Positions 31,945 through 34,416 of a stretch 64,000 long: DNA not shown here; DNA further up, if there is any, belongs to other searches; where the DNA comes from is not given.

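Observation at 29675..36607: NuoE-NuoF-NuoG-like module encoded contiguously with NfnA/NfnB-like genes: candidate five-subunit flavin-based electron-bifurcating complex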

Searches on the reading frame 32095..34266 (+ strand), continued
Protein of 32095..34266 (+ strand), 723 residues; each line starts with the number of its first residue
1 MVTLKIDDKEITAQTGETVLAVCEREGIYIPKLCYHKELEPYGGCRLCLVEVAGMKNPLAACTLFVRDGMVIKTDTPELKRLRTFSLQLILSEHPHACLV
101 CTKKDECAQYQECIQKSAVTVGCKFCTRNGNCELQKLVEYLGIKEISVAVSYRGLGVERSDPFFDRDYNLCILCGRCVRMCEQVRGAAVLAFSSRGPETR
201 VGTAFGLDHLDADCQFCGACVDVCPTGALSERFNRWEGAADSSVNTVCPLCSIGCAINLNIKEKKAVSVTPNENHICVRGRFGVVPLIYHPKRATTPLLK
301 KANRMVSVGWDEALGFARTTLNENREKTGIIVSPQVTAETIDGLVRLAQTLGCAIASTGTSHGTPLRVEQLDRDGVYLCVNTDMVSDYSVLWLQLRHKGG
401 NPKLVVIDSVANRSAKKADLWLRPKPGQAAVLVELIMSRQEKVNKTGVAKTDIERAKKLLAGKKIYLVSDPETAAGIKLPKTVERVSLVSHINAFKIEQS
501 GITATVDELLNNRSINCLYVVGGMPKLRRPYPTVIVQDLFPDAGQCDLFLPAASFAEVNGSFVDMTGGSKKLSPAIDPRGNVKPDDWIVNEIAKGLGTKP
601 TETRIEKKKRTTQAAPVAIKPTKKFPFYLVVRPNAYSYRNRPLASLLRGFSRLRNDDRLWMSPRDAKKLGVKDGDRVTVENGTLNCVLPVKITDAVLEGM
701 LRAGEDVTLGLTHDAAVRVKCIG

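Call 77: find_encoding_contigs(protein=P0123, flank=5000, max_places=1)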
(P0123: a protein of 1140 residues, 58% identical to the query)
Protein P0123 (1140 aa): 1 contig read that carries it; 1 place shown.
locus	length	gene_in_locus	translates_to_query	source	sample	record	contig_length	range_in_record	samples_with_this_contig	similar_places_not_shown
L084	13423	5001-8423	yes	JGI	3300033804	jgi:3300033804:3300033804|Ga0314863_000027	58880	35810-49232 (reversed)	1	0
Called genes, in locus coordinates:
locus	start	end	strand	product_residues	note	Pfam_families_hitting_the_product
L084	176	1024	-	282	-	-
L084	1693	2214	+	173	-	-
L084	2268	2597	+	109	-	PF07085:DRTGG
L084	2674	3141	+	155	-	PF01257:2Fe-2S_thioredx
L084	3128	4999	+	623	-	PF01512:Complex1_51K, PF10531:SLBB (weak), PF10589:NADH_4Fe-4S, PF00037:Fer4, PF12837:Fer4_6 (weak), PF13237:Fer4_10, PF12838:Fer4_7 (weak), PF13187:Fer4_9, +2 more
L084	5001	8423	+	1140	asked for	PF13510:Fer2_4, PF10588:NADH-G_4Fe-4S_3 (weak), PF22117:Fer4_Nqo3, PF12838:Fer4_7 (weak), PF04879:Molybdop_Fe4S4, PF00384:Molybdopterin, PF10418:DHODB_Fe-S_bind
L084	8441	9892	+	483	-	PF14691:Fer4_20, PF01262:AlaDh_PNT_C (faint), PF00070:Pyr_redox (faint), PF07992:Pyr_redox_2, PF13450:NAD_binding_8 (weak), PF13738:Pyr_redox_3 (faint)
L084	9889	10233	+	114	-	PF07085:DRTGG (weak)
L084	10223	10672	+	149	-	PF13581:HATPase_c_2 (weak), PF02518:HATPase_c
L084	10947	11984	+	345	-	PF02906:Fe_hyd_lg_C, PF04060:FeS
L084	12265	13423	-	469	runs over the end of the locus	PF12708:Pect-lyase_RHGA_epim (faint), PF00295:Glyco_hydro_28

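Call 78: find_encoding_contigs(protein=P0125, flank=5000, max_places=1)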
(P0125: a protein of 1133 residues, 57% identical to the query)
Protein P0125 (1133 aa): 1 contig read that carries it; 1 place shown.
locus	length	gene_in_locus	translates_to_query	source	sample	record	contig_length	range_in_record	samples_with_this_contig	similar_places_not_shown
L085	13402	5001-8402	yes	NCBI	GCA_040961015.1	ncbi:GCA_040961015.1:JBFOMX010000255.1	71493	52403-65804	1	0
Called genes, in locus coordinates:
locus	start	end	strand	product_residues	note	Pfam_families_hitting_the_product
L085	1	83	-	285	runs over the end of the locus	PF01261:AP_endonuc_2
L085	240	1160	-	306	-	PF00930:DPPIV_N (faint), PF07676:PD40, PF25174:Beta-prop_THOC3 (faint), PF23381:Beta-prop_IFT122_1st (faint), PF26549:Tricorn_N (weak), PF26550:Tricorn_2nd (weak), PF26549:Tricorn_N, PF07676:PD40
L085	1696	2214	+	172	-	-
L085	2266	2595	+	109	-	PF07085:DRTGG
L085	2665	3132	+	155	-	PF01257:2Fe-2S_thioredx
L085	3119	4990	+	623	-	PF01512:Complex1_51K, PF12838:Fer4_7 (faint), PF10589:NADH_4Fe-4S, PF12837:Fer4_6 (faint), PF13484:Fer4_16 (faint), PF13187:Fer4_9 (weak), PF00037:Fer4, PF13237:Fer4_10, +2 more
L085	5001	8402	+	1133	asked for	PF00111:Fer2 (weak), PF13510:Fer2_4, PF10588:NADH-G_4Fe-4S_3 (weak), PF22117:Fer4_Nqo3, PF12838:Fer4_7 (weak), PF04879:Molybdop_Fe4S4, PF00384:Molybdopterin, PF10418:DHODB_Fe-S_bind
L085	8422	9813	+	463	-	PF14691:Fer4_20, PF01262:AlaDh_PNT_C (faint), PF00070:Pyr_redox (faint), PF07992:Pyr_redox_2, PF13450:NAD_binding_8 (weak)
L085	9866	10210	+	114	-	PF07085:DRTGG (weak)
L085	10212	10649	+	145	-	PF13581:HATPase_c_2 (weak), PF02518:HATPase_c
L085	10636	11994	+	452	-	PF00037:Fer4 (weak), PF12837:Fer4_6 (weak), PF13237:Fer4_10, PF12838:Fer4_7, PF13187:Fer4_9 (weak), PF25160:LdpA_Fe-S-bd (weak), PF02906:Fe_hyd_lg_C, PF04060:FeS, +2 more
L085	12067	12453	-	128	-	PF00903:Glyoxalase, PF22677:Ble-like_N (faint), PF18029:Glyoxalase_6 (weak)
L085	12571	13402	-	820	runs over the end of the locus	PF00497:SBP_bac_3, PF00989:PAS (weak), PF08448:PAS_4 (weak), PF13426:PAS_9, PF00512:HisKA, PF02518:HATPase_c, PF00072:Response_reg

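Call 79: predict_structure(alignment_id=A2)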
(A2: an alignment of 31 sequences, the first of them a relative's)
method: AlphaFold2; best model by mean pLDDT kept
length: 1131 residues; sequences in the alignment: 31
mean_pLDDT: 72.8   pTM: 0.69
mean pLDDT of the five models: 72.8, 69.5, 69.5, 68.0, 67.8
residues with pLDDT >= 90: 404; 70-90: 314; 50-70: 142; < 50: 271
segments of 3 or more residues with pLDDT < 50: 1-15, 119-154, 175-193, 213-232, 259-261, 498-502, 649-653, 724-726, 841-874, 876-931, 938-942, 1065-1131
pLDDT, mean of each block of 10 residues (from residue 1): 29 48 88 93 91 86 73 93 91 96 92 67 43 34 34 61 80 49 39 57 72 39 34 51 66 53 78 91 87 85 80 85 91 89 97 94 94 97 93 87 94 94 87 81 89 88 91 93 88 52 75 92 94 91 95 93 93 71 91 87 95 94 91 94 72 73 98 96 95 82 85 68 54 90 77 74 68 94 90 83 87 88 67 83 36 31 30 45 34 28 36 33 39 50 57 89 71 88 87 79 93 84 92 91 71 83 49 28 27 29 34 39 37 31
secondary structure, 60 per line:
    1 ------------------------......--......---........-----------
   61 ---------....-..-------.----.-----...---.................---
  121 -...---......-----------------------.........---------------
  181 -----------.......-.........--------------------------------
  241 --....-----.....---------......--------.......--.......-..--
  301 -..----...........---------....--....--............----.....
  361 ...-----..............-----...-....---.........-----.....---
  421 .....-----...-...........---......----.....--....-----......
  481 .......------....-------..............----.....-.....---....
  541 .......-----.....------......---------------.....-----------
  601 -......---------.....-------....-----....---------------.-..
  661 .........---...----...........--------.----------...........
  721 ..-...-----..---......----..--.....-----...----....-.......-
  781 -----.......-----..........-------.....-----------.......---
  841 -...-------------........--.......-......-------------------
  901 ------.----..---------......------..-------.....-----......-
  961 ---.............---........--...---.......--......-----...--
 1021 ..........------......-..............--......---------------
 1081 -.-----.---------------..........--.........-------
elements in order (helices of 4 or more, strands of 3 or more residues): E25-30 E33-38 H43-49 E95-97 H101-117 H128-133 H157-165 H192-198 H200-208 H243-246 H252-256 E266-271 E280-286 E289-295 H308-318 E328-331 E334-337 H340-351 E359-363 H369-382 E388-390 H392-395 H399-407 H413-417 E421-425 H435-445 E449-454 H459-463 E466-469 H475-487 H494-497 H505-518 E523-527 H529-533 H537-547 E553-557 H564-569 E585-589 E602-607 E617-621 E629-632 E638-641 H659-669 H680-690 H710-722 E737-742 E768-771 H773-779 E786-792 E798-807 E815-819 E831-837 E858-865 E868-874 H876-881 H923-928 E954-959 H964-976 E980-987 H996-1002 E1005-1010 E1016-1018 H1021-1030 E1037-1042 H1044-1057 E1060-1065 H1104-1113 H1116-1124

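Call 85: list_cluster_members(proteins=[P0001, P0121, P0122])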
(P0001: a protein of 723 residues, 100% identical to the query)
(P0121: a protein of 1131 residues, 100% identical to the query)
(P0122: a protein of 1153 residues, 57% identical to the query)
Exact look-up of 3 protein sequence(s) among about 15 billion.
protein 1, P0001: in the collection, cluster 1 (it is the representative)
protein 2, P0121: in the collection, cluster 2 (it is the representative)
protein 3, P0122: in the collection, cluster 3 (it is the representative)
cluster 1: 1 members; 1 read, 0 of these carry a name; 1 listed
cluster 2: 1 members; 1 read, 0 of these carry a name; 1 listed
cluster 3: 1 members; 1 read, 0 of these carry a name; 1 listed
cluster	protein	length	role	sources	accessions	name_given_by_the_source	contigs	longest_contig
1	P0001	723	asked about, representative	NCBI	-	-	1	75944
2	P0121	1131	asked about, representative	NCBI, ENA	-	-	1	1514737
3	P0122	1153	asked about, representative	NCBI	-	-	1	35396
